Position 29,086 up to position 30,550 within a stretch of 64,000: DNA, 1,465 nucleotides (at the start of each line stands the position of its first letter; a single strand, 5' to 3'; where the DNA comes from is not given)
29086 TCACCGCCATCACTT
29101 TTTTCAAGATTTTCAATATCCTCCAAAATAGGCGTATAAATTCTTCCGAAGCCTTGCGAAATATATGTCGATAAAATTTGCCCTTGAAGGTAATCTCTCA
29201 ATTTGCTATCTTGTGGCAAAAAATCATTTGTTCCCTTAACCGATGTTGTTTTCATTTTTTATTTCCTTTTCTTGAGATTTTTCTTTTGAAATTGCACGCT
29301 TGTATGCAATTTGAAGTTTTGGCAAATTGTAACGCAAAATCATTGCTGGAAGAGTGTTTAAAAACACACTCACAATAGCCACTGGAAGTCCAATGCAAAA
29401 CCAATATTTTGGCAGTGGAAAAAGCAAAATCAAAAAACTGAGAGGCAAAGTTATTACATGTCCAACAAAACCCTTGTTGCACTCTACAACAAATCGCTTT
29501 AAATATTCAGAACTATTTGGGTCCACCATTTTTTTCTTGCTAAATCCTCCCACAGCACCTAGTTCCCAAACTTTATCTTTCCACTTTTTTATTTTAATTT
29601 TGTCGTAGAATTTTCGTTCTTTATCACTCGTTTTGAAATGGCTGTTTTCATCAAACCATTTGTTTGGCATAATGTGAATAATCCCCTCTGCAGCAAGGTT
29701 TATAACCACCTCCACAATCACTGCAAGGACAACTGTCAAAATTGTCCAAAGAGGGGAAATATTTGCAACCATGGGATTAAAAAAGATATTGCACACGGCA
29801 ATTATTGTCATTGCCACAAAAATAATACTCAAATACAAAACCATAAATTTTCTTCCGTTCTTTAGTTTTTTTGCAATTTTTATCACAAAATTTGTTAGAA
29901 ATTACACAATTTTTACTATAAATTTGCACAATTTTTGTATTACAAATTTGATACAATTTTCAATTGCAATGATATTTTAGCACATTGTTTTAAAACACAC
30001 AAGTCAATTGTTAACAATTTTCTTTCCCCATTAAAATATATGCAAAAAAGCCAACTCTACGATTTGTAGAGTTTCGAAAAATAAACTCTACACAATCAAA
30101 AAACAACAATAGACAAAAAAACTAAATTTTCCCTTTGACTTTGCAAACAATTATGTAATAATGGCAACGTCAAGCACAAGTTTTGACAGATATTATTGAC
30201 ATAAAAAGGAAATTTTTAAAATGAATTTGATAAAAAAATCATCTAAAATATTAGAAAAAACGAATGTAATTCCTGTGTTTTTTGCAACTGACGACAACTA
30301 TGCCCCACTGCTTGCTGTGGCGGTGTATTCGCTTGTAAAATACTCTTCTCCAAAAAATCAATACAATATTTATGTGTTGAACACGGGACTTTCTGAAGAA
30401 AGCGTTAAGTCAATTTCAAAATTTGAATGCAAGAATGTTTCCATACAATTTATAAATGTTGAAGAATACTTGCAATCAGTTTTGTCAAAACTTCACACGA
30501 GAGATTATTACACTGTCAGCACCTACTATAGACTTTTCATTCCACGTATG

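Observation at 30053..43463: One palindromic operator shared by an XRE-transmembrane regulator gene and a distant lipid cluster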

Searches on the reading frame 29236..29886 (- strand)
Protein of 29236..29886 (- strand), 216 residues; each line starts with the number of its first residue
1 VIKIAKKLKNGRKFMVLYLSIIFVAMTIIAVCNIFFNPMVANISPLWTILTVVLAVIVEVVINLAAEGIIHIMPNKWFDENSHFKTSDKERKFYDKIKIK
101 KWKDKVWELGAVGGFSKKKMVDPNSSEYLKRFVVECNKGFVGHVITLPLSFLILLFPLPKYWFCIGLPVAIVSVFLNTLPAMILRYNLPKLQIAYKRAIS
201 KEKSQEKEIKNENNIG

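Call 12: search_protein_families(library=pfam, proteins=[window:29236-29886:-])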
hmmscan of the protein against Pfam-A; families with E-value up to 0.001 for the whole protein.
window:29236-29886:- (216 aa): 1 family
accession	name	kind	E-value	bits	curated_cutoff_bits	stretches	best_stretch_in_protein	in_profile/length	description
PF18927.5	CrtO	-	2.7e-22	79.8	27.3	1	74-197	1-123/123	Glycosyl-4,4'-diaponeurosporenoate acyltransferase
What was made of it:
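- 29236..29844 (-): CrtO-like small membrane acyltransferase (PF18927). Its end overlaps the start of hisS (28011-29255). Pfam E 3e-22 (call 12).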

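Call 25: find_homologous_proteins(query=window:29236-29844:-, max_evalue=1e-10)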
Query window:29236-29844:- (202 aa): 383 proteins with E <= 1e-10 among 641 candidates; the best 120 are listed.
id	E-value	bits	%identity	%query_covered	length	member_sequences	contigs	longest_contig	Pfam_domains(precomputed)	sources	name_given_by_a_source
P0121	1.9e-128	444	100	100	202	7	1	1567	PF18927.6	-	-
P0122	5.3e-116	403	87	100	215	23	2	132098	PF18927.6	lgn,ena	-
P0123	5.7e-112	390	88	95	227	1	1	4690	PF18927.6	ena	-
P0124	2.6e-104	365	77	100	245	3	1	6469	PF18927.6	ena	-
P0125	6.4e-91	322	74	99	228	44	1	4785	PF18927.6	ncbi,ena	-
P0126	6.2e-90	318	75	96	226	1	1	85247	PF18927.6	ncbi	ncbi:MAG: hypothetical protein ACI4L7_00665 [Christensenellales bacterium]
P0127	4.7e-85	302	74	90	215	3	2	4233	PF18927.6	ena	-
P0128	4.4e-67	244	56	98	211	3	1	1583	PF18927.6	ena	-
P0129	2.6e-65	238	55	99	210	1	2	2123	PF18927.6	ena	-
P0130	6.0e-65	237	55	99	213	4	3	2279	PF18927.6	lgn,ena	-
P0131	3.7e-64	234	56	96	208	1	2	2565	PF18927.6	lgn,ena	-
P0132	5.5e-64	234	58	91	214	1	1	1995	PF18927.6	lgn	-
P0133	6.5e-64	233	55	98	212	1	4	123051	PF18927.6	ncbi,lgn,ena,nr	ncbi:MAG: hypothetical protein IJW32_05260 [Clostridia bacterium]|nr:hypothetical protein [Clostridi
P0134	7.2e-64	233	55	99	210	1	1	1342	PF18927.6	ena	-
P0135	2.3e-61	225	54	95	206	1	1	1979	PF18927.6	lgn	-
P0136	1.0e-60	223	54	99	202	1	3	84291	PF18927.6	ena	-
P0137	1.4e-60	223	57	97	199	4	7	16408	PF18927.6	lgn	-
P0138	6.2e-60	220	54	95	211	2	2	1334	PF18927.6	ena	-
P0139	7.4e-60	220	55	99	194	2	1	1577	PF18927.6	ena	-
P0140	1.1e-59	220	57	90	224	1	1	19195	PF18927.6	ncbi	-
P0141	1.5e-59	219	54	91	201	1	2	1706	PF18927.6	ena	-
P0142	2.4e-58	215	50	96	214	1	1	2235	PF18927.6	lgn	-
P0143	6.9e-58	214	52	99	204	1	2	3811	PF18927.6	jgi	-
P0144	1.2e-56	210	55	98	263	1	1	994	PF18927.6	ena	-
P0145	1.6e-56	209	49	100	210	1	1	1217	PF18927.6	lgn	-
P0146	4.2e-56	208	51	99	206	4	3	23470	PF18927.6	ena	-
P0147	4.4e-56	208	51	99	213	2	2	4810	PF18927.6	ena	-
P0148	8.4e-56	207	52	95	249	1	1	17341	PF18927.6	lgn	-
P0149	1.3e-55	206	58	91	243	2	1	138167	PF18927.6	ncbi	-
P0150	1.4e-55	206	52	100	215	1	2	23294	PF18927.6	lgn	-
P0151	1.7e-55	206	50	96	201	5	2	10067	PF18927.6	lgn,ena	-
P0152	2.5e-55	205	49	96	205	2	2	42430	PF18927.6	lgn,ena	-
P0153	2.7e-55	205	53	91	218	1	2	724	PF18927.6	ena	-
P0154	3.1e-55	205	52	99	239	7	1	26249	PF18927.6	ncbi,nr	ncbi:MAG: hypothetical protein IJA23_06345 [Clostridia bacterium]|nr:hypothetical protein [Clostridi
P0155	3.1e-55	205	51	100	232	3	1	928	PF18927.6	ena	-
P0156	3.2e-55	205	52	99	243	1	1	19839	PF18927.6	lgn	-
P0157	3.5e-55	205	52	99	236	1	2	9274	PF18927.6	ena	-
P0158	3.5e-55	205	52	99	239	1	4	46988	PF18927.6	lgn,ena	-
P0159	5.2e-55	204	47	98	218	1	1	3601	PF18927.6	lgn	-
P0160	8.4e-55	204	52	98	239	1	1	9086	PF18927.6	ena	-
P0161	8.5e-55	204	51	98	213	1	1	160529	PF18927.6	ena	-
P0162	9.4e-55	204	52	99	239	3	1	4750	PF18927.6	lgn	-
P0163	2.4e-54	202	49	99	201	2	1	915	PF18927.6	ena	-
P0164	2.9e-54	202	53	84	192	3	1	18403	PF18927.6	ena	-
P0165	8.0e-54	201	51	98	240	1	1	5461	PF18927.6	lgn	-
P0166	2.5e-53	199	52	100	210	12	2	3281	PF18927.6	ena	-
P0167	4.6e-53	198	51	98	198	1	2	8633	PF18927.6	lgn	-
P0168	7.4e-53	197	48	99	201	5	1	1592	PF18927.6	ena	-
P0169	1.1e-52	197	50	99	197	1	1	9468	PF18927.6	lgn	-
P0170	1.8e-52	196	49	99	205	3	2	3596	PF18927.6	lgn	-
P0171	1.8e-52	196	49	99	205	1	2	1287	PF18927.6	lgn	-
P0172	2.0e-52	196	49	95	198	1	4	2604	PF18927.6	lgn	-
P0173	3.3e-52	195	50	100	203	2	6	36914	PF18927.6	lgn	-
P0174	3.5e-52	195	47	98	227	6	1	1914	PF18927.6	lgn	-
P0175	7.1e-52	194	52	95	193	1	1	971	PF18927.6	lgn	-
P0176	8.0e-52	194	49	96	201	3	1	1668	PF18927.6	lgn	-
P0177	9.4e-52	194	49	98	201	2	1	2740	PF18927.6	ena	-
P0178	9.6e-52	194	49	99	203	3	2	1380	PF18927.6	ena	-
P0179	1.4e-51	193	50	96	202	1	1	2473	PF18927.6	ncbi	ncbi:MAG: hypothetical protein ACI4PF_03120 [Christensenellales bacterium]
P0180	2.8e-51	192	52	98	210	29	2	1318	PF18927.6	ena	-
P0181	3.6e-51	192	48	100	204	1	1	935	PF18927.6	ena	-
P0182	4.0e-51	192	51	97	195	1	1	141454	PF18927.6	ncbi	-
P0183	4.6e-51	191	51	91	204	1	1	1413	PF18927.6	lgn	-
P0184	1.6e-50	190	53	96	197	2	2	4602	PF18927.6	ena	-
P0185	1.8e-50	190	50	99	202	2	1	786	PF18927.6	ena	-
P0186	4.8e-50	188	46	97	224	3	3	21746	PF18927.6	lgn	-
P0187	2.3e-49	186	50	96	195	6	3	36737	PF18927.6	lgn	-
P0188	2.4e-49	186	47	98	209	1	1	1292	PF18927.6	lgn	-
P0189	3.1e-49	186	47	98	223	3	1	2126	PF18927.6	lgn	-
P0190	5.7e-49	185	46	98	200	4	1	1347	PF18927.6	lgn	-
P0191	6.2e-49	185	48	90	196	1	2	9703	PF18927.6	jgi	-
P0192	7.4e-49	184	48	100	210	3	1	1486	PF18927.6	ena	-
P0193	8.8e-49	184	46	100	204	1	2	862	PF18927.6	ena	-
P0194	9.5e-49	184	51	91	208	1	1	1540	PF18927.6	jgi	-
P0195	1.8e-48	183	51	95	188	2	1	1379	PF18927.6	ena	-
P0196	1.8e-48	183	51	91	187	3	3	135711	PF18927.6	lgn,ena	-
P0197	2.1e-48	183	49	97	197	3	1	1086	PF18927.6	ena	-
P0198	2.3e-48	183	49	98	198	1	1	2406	PF18927.6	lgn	-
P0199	2.3e-48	183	48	99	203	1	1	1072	PF18927.6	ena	-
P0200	3.4e-48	182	49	95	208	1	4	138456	PF18927.6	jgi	-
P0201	3.5e-48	182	51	94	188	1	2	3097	PF18927.6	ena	-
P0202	3.7e-48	182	47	96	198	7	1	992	PF18927.6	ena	-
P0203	6.6e-48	181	46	99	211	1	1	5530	PF18927.6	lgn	-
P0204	7.1e-48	181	50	97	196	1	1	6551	PF18927.6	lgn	-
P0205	7.3e-48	181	47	99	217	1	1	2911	PF18927.6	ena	-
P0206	1.1e-47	180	49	97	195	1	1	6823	PF18927.6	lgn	-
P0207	1.1e-47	180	54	78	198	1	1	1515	PF18927.6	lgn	-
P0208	1.3e-47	180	46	99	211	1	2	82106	PF18927.6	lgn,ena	-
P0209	1.4e-47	180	48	95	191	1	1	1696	PF18927.6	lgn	-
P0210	2.2e-47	180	46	99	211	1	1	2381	PF18927.6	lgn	-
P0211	2.2e-47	179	48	99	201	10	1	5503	PF18927.6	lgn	-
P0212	2.3e-47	179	47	99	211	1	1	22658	PF18927.6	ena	-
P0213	2.6e-47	179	47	99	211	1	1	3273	PF18927.6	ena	-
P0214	4.8e-47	178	44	99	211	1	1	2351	PF18927.6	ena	-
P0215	4.9e-47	178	46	99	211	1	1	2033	PF18927.6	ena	-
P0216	5.2e-47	178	47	96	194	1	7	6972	PF18927.6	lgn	-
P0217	5.5e-47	178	46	99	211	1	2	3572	PF18927.6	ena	-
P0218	5.8e-47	178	47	98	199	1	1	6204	PF18927.6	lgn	-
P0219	6.3e-47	178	45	100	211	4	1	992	PF18927.6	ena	-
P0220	6.4e-47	178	47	96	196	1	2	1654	PF18927.6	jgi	-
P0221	8.1e-47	178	47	99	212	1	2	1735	PF18927.6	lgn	-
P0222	9.7e-47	177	43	98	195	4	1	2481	PF18927.6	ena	-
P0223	1.0e-46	177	52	88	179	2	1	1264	PF18927.6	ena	-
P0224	1.2e-46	177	49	94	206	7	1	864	PF18927.6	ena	-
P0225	1.5e-46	177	45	97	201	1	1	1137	PF18927.6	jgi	-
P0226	1.8e-46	177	48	100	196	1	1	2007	PF18927.6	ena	-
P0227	2.9e-46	176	48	96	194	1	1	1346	PF18927.6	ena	-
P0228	3.6e-46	176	46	97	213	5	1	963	PF18927.6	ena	-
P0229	5.5e-46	175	47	96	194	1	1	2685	PF18927.6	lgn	-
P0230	9.4e-46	174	44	99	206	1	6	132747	PF18927.6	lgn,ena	-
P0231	1.0e-45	174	43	98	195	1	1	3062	PF18927.6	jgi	jgi:hypothetical protein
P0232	1.1e-45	174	46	99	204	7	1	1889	PF18927.6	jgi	jgi:hypothetical protein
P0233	2.6e-45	173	44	98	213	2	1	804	PF18927.6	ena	-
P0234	3.5e-45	172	49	96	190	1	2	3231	PF18927.6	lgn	-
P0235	5.7e-45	172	47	98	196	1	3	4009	PF18927.6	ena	-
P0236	5.9e-45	172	47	95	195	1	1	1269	PF18927.6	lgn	-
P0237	6.1e-45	172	42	98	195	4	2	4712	PF18927.6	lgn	-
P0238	9.5e-45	171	49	96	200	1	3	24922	PF18927.6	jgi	-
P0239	9.8e-45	171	46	99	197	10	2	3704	PF18927.6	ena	-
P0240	1.1e-44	171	43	98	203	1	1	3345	PF18927.6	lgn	-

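Call 26: find_encoding_contigs(protein=P0122, flank=10000, max_places=3)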
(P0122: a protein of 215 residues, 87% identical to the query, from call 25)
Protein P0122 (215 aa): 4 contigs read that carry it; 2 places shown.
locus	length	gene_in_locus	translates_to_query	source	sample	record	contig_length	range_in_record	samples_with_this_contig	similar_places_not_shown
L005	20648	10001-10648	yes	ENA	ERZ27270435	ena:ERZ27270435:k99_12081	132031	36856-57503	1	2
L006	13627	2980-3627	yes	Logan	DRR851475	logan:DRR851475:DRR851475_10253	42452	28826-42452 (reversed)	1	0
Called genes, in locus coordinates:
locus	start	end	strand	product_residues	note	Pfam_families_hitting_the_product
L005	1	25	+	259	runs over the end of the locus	PF01790:LGT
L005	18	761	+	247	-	-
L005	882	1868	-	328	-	-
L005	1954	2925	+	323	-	PF11449:ArsP_2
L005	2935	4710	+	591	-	PF08439:Peptidase_M3_N, PF01432:Peptidase_M3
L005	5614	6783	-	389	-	PF18998:Flg_new_2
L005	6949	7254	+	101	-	PF01381:HTH_3 (faint)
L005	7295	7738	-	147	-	PF00583:Acetyltransf_1, PF13673:Acetyltransf_10 (weak), PF13508:Acetyltransf_7 (weak)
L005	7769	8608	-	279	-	PF01553:Acyltransferase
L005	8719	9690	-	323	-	PF01501:Glyco_transf_8, PF18404:Glyco_transf_24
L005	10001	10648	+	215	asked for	PF18927:CrtO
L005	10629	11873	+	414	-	PF13393:tRNA-synt_His, PF00587:tRNA-synt_2b (weak)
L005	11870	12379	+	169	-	PF02502:LacAB_rpiB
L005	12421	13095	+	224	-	-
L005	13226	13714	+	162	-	-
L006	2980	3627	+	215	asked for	PF18927:CrtO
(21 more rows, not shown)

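Call 27: find_encoding_contigs(protein=P0124, flank=10000, max_places=3)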
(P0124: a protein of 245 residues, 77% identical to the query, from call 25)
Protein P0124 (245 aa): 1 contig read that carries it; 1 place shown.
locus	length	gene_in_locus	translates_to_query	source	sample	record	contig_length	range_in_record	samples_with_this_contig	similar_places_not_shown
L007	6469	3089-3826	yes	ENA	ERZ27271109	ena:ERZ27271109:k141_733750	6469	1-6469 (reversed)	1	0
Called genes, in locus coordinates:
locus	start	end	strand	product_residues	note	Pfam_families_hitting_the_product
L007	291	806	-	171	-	PF00583:Acetyltransf_1, PF13508:Acetyltransf_7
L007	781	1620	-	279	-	PF01553:Acyltransferase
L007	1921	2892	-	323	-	PF01501:Glyco_transf_8, PF18404:Glyco_transf_24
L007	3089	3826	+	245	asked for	PF18927:CrtO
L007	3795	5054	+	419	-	PF13393:tRNA-synt_His, PF00587:tRNA-synt_2b (faint)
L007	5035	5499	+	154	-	PF02502:LacAB_rpiB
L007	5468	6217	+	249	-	-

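Call 28: find_encoding_contigs(protein=P0126, flank=10000, max_places=3)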
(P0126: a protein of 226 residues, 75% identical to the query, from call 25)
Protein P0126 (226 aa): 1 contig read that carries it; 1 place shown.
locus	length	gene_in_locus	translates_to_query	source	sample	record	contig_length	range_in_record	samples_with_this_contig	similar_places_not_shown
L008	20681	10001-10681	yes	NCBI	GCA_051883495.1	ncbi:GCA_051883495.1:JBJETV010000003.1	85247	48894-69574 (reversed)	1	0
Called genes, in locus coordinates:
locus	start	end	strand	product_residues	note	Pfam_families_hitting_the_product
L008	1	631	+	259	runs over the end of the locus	PF01790:LGT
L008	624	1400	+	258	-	-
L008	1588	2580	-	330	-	-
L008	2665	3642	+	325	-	PF11449:ArsP_2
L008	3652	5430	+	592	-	PF08439:Peptidase_M3_N, PF01432:Peptidase_M3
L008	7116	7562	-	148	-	PF00583:Acetyltransf_1, PF13673:Acetyltransf_10 (weak), PF13508:Acetyltransf_7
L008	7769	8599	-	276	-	PF01553:Acyltransferase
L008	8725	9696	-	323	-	PF01501:Glyco_transf_8, PF18404:Glyco_transf_24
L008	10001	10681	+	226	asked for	PF18927:CrtO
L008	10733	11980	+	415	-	PF13393:tRNA-synt_His, PF00587:tRNA-synt_2b (weak)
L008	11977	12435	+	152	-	PF02502:LacAB_rpiB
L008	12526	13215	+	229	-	-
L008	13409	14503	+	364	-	PF13167:GTP-bdg_N, PF16360:GTP-bdg_M, PF01926:MMR_HSR1, PF02421:FeoB_N (weak), PF00009:GTP_EFTU (weak)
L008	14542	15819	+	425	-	PF05496:RuvB_N, PF00004:AAA, PF13173:AAA_14 (weak), PF16193:AAA_assoc_2, PF12002:MgsA_C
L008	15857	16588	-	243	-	PF03009:GDPD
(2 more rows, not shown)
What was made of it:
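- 29236..29844 (-): Homologues and synteny in calls 25-28.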

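Call 32: find_encoding_contigs(protein=P0152, flank=10000, max_places=2)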
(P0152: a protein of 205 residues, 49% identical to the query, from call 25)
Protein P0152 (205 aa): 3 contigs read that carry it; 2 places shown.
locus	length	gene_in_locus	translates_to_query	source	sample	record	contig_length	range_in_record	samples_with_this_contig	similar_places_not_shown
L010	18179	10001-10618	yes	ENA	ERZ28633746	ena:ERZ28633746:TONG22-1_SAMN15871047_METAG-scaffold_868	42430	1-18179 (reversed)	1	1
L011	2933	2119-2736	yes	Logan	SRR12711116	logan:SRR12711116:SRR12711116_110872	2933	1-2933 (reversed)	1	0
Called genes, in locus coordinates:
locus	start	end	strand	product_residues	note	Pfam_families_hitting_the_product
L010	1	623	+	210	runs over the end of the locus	-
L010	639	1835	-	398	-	-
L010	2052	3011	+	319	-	PF11449:ArsP_2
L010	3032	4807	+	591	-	PF08439:Peptidase_M3_N, PF01432:Peptidase_M3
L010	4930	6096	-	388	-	PF00465:Fe-ADH, PF13685:Fe-ADH_2, PF25137:ADH_Fe_C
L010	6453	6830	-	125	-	PF02040:ArsB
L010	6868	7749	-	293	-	PF02040:ArsB, PF03600:CitMHS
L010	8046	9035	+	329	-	PF01501:Glyco_transf_8, PF18404:Glyco_transf_24 (weak)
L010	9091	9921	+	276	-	PF01553:Acyltransferase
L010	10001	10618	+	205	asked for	PF18927:CrtO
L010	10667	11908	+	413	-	PF00152:tRNA-synt_2 (faint), PF13393:tRNA-synt_His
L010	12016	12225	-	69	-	PF12669:FeoB_associated (weak)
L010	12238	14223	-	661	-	PF00009:GTP_EFTU (faint), PF01926:MMR_HSR1, PF02421:FeoB_N, PF17910:FeoB_Cyto, PF07670:Gate, PF07664:FeoB_C, PF07670:Gate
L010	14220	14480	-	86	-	PF04023:FeoA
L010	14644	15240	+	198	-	PF00440:TetR_N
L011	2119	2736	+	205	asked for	PF18927:CrtO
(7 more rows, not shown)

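Call 38: search_protein_families(library=ncbifam, proteins=[window:29236-29844:-], max_evalue=0.01)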
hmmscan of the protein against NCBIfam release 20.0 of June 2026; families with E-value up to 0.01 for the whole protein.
window:29236-29844:- (202 aa): 0 families

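Call 49: find_related_loci(query=A4, collection=metagenome_contigs, flank=6000)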
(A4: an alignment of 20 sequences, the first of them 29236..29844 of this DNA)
Query A4 (202 aa) in metagenome_contigs; peptide patterns used: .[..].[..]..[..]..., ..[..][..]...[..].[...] (x = any residue, [..] = any of these).
348 stretches matched a pattern; 175 encode a relative of the query (tblastn E <= 1e-3); the best 80 are kept; 80 distinct loci.
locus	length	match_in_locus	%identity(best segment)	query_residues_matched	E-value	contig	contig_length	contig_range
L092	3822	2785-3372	74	1-199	1e-91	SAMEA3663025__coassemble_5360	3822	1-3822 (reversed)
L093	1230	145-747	55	1-200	3e-73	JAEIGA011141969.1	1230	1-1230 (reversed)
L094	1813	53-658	50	1-202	3e-58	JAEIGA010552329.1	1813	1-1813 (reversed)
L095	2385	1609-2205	47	1-197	2e-55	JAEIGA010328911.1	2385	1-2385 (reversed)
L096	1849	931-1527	43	1-198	4e-53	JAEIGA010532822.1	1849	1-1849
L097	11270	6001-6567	52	1-188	1e-57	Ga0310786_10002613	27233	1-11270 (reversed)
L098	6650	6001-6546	46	11-193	2e-49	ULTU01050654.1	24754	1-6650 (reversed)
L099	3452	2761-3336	44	1-195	1e-48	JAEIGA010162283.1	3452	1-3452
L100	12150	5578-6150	44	1-197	3e-48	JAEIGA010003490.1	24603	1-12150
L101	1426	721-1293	43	1-194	3e-49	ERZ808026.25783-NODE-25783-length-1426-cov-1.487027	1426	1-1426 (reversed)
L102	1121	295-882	41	1-201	3e-50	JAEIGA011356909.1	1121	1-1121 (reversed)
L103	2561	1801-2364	44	1-191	2e-47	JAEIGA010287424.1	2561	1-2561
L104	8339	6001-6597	43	1-199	7e-47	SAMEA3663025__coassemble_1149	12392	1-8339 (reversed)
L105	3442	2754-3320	41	1-195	4e-47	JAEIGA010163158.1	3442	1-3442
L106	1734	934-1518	40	1-199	1e-47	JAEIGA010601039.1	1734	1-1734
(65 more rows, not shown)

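Call 98: find_encoding_contigs(protein=P0133, flank=10000, max_places=1)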
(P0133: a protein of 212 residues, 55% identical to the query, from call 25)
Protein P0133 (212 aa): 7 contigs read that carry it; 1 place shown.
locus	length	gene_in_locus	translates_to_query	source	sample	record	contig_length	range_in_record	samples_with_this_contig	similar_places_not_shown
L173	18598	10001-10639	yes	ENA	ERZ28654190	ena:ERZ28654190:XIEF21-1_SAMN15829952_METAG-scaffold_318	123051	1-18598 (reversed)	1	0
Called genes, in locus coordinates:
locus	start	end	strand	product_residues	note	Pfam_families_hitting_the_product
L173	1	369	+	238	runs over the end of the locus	PF06695:Sm_multidrug_ex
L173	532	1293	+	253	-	PF02397:Bac_transf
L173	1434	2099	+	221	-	PF02659:Mntp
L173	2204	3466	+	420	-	PF00753:Lactamase_B, PF23023:Anti-Pycsar_Apyc1, PF12706:Lactamase_B_2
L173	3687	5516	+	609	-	PF00009:GTP_EFTU, PF01926:MMR_HSR1, PF22042:EF-G_D2, PF03144:GTP_EFTU_D2, PF00679:EFG_C, PF21018:BipA_C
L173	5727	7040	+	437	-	PF03952:Enolase_N, PF00113:Enolase_C, PF13378:MR_MLE_C (weak), PF07476:MAAL_C (weak)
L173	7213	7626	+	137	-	-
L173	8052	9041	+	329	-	PF01501:Glyco_transf_8, PF18404:Glyco_transf_24 (weak)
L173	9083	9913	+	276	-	PF01553:Acyltransferase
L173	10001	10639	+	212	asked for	PF18927:CrtO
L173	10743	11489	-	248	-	-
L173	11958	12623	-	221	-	PF01467:CTP_transf_like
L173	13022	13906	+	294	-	-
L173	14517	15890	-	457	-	PF14659:Phage_int_SAM_3, PF22022:Phage_int_M (weak), PF00589:Phage_integrase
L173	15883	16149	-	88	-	-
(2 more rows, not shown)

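Call 99: find_encoding_contigs(protein=P0149, flank=10000, max_places=1)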
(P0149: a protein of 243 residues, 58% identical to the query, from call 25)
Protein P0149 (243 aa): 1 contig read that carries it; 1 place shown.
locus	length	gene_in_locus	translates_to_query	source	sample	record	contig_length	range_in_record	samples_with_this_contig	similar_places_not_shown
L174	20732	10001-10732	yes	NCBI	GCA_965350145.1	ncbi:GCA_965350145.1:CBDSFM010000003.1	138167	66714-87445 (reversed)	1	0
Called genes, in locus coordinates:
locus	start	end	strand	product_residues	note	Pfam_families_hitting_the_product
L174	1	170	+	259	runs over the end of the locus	PF01048:PNP_UDP_1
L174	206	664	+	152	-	-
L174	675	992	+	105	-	-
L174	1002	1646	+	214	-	PF01966:HD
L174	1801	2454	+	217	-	PF00697:PRAI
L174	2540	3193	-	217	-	PF00702:Hydrolase, PF12710:HAD (weak), PF13419:HAD_2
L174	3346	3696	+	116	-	-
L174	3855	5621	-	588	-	-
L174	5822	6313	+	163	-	PF00293:NUDIX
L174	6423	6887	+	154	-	PF02464:CinA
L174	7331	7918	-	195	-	PF01381:HTH_3, PF12844:HTH_19, PF13443:HTH_26 (weak), PF13560:HTH_31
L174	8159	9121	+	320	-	PF01501:Glyco_transf_8, PF18404:Glyco_transf_24 (weak)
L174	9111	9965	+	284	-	PF01553:Acyltransferase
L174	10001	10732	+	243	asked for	PF18927:CrtO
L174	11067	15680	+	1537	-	PF00112:Peptidase_C1 (faint)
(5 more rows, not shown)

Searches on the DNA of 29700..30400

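Call 17: search_rna_families(source=window, start=29700, end=30400, threshold=evalue, max_evalue=10)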
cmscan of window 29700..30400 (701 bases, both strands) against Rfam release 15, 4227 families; matches with E-value up to 10: 5.
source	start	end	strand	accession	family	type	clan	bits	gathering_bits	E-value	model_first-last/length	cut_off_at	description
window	30333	30400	-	RF04282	mir-507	Gene; miRNA;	CL00136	20.2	79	0.18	14-82/82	5'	mir-507 microRNA precursor family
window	29955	30020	-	RF00187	SNORD102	Gene; snRNA; snoRNA; CD-box;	-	19.3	47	3.5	1-72/72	no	Small nucleolar RNA SNORD102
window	30161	30223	+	RF03084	DUF2815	Gene; sRNA;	-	16.6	41.2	3.6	1-62/62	no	DUF2815 RNA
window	29922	29973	-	RF02678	Hatchet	Gene; ribozyme;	-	15.4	51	4.3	1-133/133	no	Hatchet ribozyme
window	30063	30112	+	RF00522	PreQ1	Cis-reg; riboswitch;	-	13.6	39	7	1-45/45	no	PreQ1 (pre queuosine) riboswitch aptamer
